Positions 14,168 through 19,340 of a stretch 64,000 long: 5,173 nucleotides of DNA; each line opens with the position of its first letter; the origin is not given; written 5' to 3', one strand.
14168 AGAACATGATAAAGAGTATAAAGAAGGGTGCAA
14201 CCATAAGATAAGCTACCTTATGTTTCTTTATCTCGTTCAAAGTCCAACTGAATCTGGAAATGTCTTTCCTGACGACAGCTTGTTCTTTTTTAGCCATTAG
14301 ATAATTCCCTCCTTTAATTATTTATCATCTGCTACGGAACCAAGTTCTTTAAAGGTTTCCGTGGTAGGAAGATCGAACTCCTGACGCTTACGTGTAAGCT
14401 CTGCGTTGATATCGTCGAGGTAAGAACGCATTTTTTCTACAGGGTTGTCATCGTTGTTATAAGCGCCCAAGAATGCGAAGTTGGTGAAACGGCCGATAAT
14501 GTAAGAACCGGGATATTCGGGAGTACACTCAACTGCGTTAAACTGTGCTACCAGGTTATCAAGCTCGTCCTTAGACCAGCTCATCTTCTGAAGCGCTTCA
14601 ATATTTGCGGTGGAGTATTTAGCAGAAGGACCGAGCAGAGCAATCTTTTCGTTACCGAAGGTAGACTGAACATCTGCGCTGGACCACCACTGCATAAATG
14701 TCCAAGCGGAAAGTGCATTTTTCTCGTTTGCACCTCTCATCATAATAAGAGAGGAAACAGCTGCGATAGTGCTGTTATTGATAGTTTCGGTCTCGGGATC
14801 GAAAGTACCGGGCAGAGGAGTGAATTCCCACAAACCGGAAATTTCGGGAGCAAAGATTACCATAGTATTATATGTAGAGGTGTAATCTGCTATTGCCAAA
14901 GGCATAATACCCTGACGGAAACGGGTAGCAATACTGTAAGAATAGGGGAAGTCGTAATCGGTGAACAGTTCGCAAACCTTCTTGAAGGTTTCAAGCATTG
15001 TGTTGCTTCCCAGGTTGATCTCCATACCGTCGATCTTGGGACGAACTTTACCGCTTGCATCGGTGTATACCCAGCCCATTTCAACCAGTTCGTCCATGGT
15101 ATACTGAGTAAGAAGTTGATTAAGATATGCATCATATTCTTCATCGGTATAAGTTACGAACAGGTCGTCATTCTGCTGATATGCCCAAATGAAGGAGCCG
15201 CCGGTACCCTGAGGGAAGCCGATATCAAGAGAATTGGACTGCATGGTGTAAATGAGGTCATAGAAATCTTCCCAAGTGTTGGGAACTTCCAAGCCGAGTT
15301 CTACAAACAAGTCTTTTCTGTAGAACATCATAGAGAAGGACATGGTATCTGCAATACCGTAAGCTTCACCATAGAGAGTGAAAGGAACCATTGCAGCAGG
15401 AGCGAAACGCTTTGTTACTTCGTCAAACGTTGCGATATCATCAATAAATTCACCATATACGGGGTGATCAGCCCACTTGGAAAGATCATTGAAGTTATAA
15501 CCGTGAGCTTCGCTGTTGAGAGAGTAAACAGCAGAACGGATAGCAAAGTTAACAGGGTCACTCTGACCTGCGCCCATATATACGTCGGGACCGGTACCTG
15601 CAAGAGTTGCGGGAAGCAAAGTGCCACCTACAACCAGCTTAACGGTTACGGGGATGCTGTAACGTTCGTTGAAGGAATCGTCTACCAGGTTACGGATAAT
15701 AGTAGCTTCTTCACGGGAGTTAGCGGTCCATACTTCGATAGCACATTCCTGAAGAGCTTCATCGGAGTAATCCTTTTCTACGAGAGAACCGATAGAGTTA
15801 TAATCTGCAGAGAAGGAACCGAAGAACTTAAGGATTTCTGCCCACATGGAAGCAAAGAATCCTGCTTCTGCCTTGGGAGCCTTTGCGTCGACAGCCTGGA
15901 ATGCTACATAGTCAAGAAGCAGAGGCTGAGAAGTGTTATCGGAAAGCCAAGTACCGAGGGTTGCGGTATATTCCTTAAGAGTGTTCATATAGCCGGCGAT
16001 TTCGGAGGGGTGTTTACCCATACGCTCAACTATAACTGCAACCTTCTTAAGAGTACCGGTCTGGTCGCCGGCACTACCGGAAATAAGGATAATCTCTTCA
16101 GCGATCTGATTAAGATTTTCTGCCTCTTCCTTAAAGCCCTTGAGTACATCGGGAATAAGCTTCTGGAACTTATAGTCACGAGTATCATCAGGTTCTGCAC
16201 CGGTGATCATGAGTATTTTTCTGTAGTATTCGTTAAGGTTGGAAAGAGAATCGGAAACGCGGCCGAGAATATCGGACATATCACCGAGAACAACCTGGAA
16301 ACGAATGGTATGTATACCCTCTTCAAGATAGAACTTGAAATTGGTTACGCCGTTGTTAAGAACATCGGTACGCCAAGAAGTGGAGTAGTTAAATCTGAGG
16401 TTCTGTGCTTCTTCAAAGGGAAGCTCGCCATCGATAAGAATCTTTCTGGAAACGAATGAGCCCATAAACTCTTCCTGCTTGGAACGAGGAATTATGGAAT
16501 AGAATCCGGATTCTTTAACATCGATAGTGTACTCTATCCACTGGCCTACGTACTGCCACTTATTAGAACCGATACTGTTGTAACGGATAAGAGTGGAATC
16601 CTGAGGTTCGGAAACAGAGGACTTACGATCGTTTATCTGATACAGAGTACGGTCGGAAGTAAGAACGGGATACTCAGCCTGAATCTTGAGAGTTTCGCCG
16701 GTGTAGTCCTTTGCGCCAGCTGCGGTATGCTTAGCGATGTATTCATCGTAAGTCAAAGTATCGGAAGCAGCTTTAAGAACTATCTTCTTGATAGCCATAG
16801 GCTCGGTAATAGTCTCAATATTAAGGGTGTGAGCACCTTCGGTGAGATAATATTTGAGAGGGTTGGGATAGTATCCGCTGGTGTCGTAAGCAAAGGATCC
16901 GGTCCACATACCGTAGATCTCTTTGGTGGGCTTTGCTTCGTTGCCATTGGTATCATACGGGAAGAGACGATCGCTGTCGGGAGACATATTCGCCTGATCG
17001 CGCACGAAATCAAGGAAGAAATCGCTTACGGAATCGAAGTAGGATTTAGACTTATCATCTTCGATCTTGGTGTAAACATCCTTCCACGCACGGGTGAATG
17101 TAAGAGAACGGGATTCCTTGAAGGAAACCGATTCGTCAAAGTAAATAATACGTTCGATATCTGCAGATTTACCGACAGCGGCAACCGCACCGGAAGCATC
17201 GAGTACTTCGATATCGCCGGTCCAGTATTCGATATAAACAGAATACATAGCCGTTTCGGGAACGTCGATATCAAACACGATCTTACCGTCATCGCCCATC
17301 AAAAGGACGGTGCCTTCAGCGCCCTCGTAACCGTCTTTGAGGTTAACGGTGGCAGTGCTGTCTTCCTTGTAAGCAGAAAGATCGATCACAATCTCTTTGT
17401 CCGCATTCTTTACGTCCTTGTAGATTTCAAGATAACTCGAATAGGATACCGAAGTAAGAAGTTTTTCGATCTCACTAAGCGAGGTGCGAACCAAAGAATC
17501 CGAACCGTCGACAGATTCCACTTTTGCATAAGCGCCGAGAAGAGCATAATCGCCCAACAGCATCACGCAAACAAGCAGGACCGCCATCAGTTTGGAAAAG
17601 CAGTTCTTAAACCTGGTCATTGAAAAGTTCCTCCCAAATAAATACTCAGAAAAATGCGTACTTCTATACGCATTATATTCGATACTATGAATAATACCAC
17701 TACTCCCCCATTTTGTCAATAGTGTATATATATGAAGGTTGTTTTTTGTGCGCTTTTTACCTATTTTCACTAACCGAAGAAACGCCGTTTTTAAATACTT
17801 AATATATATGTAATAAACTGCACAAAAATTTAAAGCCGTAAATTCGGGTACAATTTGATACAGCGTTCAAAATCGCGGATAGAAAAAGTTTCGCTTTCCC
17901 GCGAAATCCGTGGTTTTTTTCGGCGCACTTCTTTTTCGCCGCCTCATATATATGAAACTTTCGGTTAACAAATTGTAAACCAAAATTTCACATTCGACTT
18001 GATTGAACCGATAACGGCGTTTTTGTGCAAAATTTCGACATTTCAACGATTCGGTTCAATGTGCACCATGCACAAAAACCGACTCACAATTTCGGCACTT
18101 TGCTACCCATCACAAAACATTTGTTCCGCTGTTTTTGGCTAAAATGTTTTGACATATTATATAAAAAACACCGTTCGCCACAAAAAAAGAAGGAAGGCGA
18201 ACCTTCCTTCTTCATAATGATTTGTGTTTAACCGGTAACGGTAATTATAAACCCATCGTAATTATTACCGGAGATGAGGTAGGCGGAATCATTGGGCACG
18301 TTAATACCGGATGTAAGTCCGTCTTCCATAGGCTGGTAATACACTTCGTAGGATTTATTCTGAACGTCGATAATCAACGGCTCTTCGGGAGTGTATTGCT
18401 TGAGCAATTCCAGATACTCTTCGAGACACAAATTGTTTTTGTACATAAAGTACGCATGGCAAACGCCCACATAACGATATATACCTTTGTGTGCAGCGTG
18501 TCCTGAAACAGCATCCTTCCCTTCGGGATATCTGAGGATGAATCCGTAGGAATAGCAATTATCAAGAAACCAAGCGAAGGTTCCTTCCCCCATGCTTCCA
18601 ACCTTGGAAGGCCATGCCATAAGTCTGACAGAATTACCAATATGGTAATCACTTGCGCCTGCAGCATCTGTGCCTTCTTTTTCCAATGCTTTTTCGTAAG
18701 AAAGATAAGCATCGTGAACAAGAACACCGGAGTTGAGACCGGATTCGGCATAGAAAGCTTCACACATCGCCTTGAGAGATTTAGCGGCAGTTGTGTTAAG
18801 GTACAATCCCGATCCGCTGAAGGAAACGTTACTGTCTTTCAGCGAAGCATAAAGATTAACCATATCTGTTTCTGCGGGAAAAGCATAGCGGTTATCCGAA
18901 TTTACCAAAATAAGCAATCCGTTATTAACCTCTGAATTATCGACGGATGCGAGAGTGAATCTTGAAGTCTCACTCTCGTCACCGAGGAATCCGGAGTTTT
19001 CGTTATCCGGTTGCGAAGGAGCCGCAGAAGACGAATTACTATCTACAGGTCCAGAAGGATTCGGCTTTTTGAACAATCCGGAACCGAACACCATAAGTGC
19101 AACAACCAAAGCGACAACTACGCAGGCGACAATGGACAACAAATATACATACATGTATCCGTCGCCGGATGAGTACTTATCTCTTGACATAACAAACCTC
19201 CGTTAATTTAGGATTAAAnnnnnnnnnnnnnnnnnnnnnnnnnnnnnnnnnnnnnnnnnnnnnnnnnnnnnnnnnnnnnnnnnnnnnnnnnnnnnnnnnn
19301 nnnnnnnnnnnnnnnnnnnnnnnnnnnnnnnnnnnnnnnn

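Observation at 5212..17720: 12.4-kb seven-gene operon combining one giant SBP, two full ABC permease pairs, an NHL/TPR/Yip1 membrane fusion and a 963-aa secreted protein, with no ATPase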

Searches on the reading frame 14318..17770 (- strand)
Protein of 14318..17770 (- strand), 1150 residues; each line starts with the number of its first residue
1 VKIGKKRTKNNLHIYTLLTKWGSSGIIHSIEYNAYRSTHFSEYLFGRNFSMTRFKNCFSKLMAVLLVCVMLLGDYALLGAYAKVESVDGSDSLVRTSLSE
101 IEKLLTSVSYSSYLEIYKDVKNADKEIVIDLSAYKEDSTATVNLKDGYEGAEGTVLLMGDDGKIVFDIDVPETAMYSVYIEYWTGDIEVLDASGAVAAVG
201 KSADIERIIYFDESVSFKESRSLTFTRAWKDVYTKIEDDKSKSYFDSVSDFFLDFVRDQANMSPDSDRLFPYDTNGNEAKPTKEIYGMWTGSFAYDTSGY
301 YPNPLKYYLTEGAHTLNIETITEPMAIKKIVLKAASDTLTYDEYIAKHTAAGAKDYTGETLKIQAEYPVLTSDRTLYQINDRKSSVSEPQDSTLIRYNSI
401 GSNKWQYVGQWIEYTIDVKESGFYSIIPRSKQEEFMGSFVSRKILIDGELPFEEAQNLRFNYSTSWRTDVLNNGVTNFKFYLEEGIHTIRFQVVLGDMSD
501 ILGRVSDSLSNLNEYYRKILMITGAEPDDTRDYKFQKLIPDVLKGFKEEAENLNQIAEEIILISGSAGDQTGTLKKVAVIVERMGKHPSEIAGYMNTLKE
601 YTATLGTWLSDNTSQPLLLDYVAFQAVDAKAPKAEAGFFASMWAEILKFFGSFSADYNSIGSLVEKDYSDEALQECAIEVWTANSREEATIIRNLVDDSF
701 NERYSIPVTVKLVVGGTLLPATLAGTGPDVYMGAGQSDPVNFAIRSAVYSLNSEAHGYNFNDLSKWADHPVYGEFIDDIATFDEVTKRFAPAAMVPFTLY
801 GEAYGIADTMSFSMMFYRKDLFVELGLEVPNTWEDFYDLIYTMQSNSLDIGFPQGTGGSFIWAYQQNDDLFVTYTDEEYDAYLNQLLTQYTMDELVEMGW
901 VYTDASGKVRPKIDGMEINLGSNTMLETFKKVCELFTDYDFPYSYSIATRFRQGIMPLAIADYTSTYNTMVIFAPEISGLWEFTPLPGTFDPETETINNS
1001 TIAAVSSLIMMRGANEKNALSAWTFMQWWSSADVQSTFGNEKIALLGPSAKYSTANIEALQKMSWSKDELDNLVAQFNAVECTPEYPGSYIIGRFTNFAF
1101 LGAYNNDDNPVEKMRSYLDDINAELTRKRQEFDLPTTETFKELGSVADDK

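Call 3: search_protein_families(library=pfam, proteins=[window:14318-17770:-], max_evalue=0.01)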
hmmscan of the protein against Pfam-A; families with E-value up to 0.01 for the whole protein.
window:14318-17770:- (1150 aa): 0 families

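Call 4: search_protein_families(library=ncbifam, proteins=[window:14318-17770:-], max_evalue=0.01)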
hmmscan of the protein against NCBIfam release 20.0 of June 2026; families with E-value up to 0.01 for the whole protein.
window:14318-17770:- (1150 aa): 1 family
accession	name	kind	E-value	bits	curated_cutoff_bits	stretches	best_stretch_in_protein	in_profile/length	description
NF053763.1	ABCarbgalBndGanS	equivalog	0.00099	18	700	1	775-843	110-176/420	galactooligosaccharide ABC transporter substrate-binding protein GanS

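Call 10: search_solved_structures(query=window:14318-17620:-, max_evalue=1)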
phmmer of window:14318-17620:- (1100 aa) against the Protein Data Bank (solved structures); distinct sequences matched with E-value up to 1: 19.
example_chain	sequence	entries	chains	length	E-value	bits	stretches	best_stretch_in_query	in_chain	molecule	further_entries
2hq0_A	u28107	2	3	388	4.8e-05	24.8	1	715-826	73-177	Sugar ABC transporter, sugar-binding protein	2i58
2heu_A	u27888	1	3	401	5.1e-05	24.7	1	715-826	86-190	Sugar ABC transporter, sugar-binding protein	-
2hfb_A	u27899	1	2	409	5.2e-05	24.7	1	715-826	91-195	Sugar ABC transporter, sugar-binding protein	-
6pql_A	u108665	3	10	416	5.3e-05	24.6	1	715-826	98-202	ABC transporter sugar-binding protein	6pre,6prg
7ehp_A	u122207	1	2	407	0.0014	19.9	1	744-795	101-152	chitin oligosaccahride binding protein NagB1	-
3vxb_A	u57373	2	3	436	0.0015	19.8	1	722-812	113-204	Putative sugar-binding lipoprotein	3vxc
6x84_A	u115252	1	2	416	0.026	15.7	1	717-810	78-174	sn-glycerol-3-phosphate-binding periplasmic protein UgpB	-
4qrz_A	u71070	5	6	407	0.055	14.7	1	719-793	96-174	ABC-TYPE SUGAR TRANSPORTER | ABC transporter, substrate binding protein (Sugar)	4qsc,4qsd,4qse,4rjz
9xf5_A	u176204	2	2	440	0.11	13.6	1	726-847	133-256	ABC transporter substrate-binding protein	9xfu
3uor_A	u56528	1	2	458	0.15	13.2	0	750-790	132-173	ABC transporter sugar binding protein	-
3oo7_A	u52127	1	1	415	0.21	12.7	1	763-802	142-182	ABC transporter binding protein AcbH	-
3oo8_A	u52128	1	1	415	0.21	12.7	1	763-802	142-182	ABC transporter binding protein AcbH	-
3ooa_A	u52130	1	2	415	0.21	12.7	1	763-802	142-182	ABC transporter binding protein AcbH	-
3oo9_A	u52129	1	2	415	0.21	12.7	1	763-802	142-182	ABC transporter binding protein AcbH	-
3oo6_A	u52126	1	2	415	0.21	12.7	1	763-802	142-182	ABC transporter binding protein AcbH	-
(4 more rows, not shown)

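Call 20: find_homologous_proteins(query=window:14318-17620:-, max_evalue=0.00001)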
Query window:14318-17620:- (1100 aa): 273 proteins with E <= 0.00001 among 8000 candidates; the best 120 are listed.
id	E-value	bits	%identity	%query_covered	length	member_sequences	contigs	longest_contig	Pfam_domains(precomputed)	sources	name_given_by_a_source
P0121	0.0e+0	2464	99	100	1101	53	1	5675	-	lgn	-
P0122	0.0e+0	2221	88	100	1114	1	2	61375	-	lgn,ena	-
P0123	0.0e+0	2219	88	100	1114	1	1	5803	-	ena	-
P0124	0.0e+0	2219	88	100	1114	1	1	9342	-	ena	-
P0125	0.0e+0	2199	88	100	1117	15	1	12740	-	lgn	-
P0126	0.0e+0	2155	86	100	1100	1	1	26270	PF13416.12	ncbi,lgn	-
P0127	0.0e+0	2154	86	100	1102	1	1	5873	PF13416.12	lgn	-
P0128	0.0e+0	2151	86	100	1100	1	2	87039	PF13416.12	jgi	-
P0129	0.0e+0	2144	86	100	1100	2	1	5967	PF13416.12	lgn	-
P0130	0.0e+0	2118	84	100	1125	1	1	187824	PF13416.12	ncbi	-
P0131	0.0e+0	1993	79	99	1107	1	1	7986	PF13416.12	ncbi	-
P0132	0.0e+0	1944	77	100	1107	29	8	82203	PF13416.12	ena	-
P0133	0.0e+0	1821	83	86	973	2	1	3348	-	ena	-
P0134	0.0e+0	1401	57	100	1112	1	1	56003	-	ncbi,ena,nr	ncbi:MAG: hypothetical protein CVU97_00895 [Firmicutes bacterium HGW-Firmicutes-21]|nr:MAG: hypothet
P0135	0.0e+0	1388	56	99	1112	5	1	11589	PF13416.12,PF01547.31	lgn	-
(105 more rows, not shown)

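Call 43: predict_structure(alignment_id=A2)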
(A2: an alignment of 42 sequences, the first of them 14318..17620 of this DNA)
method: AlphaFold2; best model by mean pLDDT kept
length: 1100 residues; sequences in the alignment: 42
mean_pLDDT: 81.8   pTM: 0.71
mean pLDDT of the five models: 81.8, 78.7, 78.5, 77.3, 76.4
residues with pLDDT >= 90: 322; 70-90: 609; 50-70: 126; < 50: 43
segments of 3 or more residues with pLDDT < 50: 1-7, 18-36, 342-350, 605-609
pLDDT, mean of each block of 10 residues (from residue 1): 47 51 31 42 64 65 88 92 85 86 89 90 95 90 81 81 84 87 81 88 91 76 65 85 87 90 92 90 90 94 89 88 65 54 46 72 92 93 77 92 92 87 91 95 88 82 76 67 83 90 90 75 88 89 80 74 81 89 78 69 51 55 84 76 80 84 74 81 87 89 91 88 87 93 90 92 90 81 87 77 87 89 86 90 90 86 85 89 87 79 81 87 67 88 82 92 90 95 89 67 90 81 88 85 86 87 88 87 85 68
secondary structure, 60 per line:
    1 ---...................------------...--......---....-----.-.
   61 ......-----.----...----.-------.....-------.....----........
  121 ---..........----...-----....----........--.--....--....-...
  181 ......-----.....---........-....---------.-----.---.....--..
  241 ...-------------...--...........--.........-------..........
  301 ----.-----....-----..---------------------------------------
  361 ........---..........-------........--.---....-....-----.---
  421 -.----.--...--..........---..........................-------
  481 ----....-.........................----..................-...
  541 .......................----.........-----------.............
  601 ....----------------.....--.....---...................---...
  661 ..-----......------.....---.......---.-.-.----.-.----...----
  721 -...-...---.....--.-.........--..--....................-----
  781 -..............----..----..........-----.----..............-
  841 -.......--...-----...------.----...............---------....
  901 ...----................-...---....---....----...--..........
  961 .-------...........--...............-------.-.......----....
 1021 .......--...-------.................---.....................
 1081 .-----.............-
elements in order (helices of 4 or more, strands of 3 or more residues): H4-22 E35-37 E40-45 H49-52 H60-66 E77-79 E92-96 E104-108 E113-120 E124-133 E138-140 E146-149 E154-161 E173-176 E178-186 E192-196 H200-207 H209-212 E232-236 E239-243 E257-259 E262-272 E275-283 H291-300 E311-314 E361-368 E372-381 E389-396 H403-406 E408-411 E430-432 E435-444 H448-473 H485-488 H490-514 H519-536 H538-563 E568-576 H588-604 H621-625 E628-632 H636-654 E658-662 H668-673 E680-684 H688-694 H732-736 H741-747 E756-768 H769-775 H783-795 H806-815 H826-839 H842-848 E851-853 E859-861 H873-887 H897-903 E908-912 H913-923 E931-934 E938-941 E946-948 E951-961 H969-979 H982-996 H1007-1012 H1017-1027 E1030-1032 H1040-1056 H1060-1081 H1087-1099

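Call 58: search_solved_structures(query=A2, max_evalue=0.1)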
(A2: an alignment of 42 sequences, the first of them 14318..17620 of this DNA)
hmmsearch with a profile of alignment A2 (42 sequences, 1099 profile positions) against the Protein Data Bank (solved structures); distinct sequences matched with E-value up to 0.1: 65 (the best 60 are shown).
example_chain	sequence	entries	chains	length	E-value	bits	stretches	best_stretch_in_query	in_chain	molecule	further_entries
5ysb_A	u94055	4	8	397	3.5e-11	45.1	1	740-826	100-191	Lin1841 protein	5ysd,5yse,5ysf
2hq0_A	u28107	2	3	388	3.8e-06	28.5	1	751-794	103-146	Sugar ABC transporter, sugar-binding protein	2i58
2heu_A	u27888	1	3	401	4e-06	28.4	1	751-794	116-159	Sugar ABC transporter, sugar-binding protein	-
2hfb_A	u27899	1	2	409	4.3e-06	28.3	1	751-794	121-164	Sugar ABC transporter, sugar-binding protein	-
6pql_A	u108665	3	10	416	4.3e-06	28.3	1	751-794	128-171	ABC transporter sugar-binding protein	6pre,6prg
3vxb_A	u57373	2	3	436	4.9e-06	28.1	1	716-796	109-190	Putative sugar-binding lipoprotein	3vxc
8a3k_UNK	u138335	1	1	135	5.9e-06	27.8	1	488-547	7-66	sc-apCC-4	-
7ehp_A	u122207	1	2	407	8.8e-06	27.2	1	747-791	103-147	chitin oligosaccahride binding protein NagB1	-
3uor_A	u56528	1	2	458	2.4e-05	25.8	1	752-830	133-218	ABC transporter sugar binding protein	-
5u2p_A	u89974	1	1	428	0.00011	23.6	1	743-794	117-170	Sugar ABC transporter substrate-binding protein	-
8qad_A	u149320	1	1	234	0.00023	22.6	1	440-547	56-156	sc-apCC-6-LLIA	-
3quf_A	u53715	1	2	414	0.00043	21.7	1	752-798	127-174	Extracellular solute-binding protein, family 1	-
7eho_A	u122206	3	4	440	0.00048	21.5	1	748-800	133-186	Chitin oligosaccharide binding protein NagB2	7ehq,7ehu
4qrz_A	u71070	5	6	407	0.00051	21.4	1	717-836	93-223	ABC-TYPE SUGAR TRANSPORTER | ABC transporter, substrate binding protein (Sugar)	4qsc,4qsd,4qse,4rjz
7vfq_A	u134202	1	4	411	0.00059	21.2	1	728-797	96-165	Extracellular solute-binding protein, family 1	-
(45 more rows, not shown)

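Call 73: search_protein_families(library=pfam, alignment_id=A2, max_evalue=0.01)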
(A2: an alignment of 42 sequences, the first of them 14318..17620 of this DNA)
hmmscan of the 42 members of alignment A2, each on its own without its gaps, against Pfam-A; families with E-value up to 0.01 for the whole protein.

A. member 1, window:14318-17620:- (1100 aa): 0 families

B. families by the number of members that match (of 42 scanned): 8 families
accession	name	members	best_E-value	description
PF13416.11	SBP_bac_8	25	2.3e-19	Bacterial extracellular solute-binding protein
PF01547.30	SBP_bac_1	10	3.6e-20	Bacterial extracellular solute-binding protein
PF25275.1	Golvesin_C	6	6.1e-06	Golvesin C-terminal domain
PF16990.11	CBM_35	6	3.6e-05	Carbohydrate binding module (family 35)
PF09394.16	Inhibitor_I42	4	0.00028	Chagasin family peptidase inhibitor I42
PF17829.7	GH115_C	3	7e-06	Glycosyl hydrolase family 115 C-terminal domain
PF04108.17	ATG17_like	1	0.00034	Autophagy protein ATG17-like domain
PF23458.2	DUF7130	1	0.0092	Domain of unknown function (DUF7130)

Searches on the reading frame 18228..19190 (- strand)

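Call 8: search_protein_families(library=pfam, proteins=[window:18228-19190:-], max_evalue=0.001)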
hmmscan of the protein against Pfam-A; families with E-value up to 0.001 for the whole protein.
window:18228-19190:- (320 aa): 1 family
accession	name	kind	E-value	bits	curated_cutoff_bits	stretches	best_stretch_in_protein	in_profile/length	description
PF02557.22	VanY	-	0.00014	22.1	25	1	175-242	59-131/132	D-alanyl-D-alanine carboxypeptidase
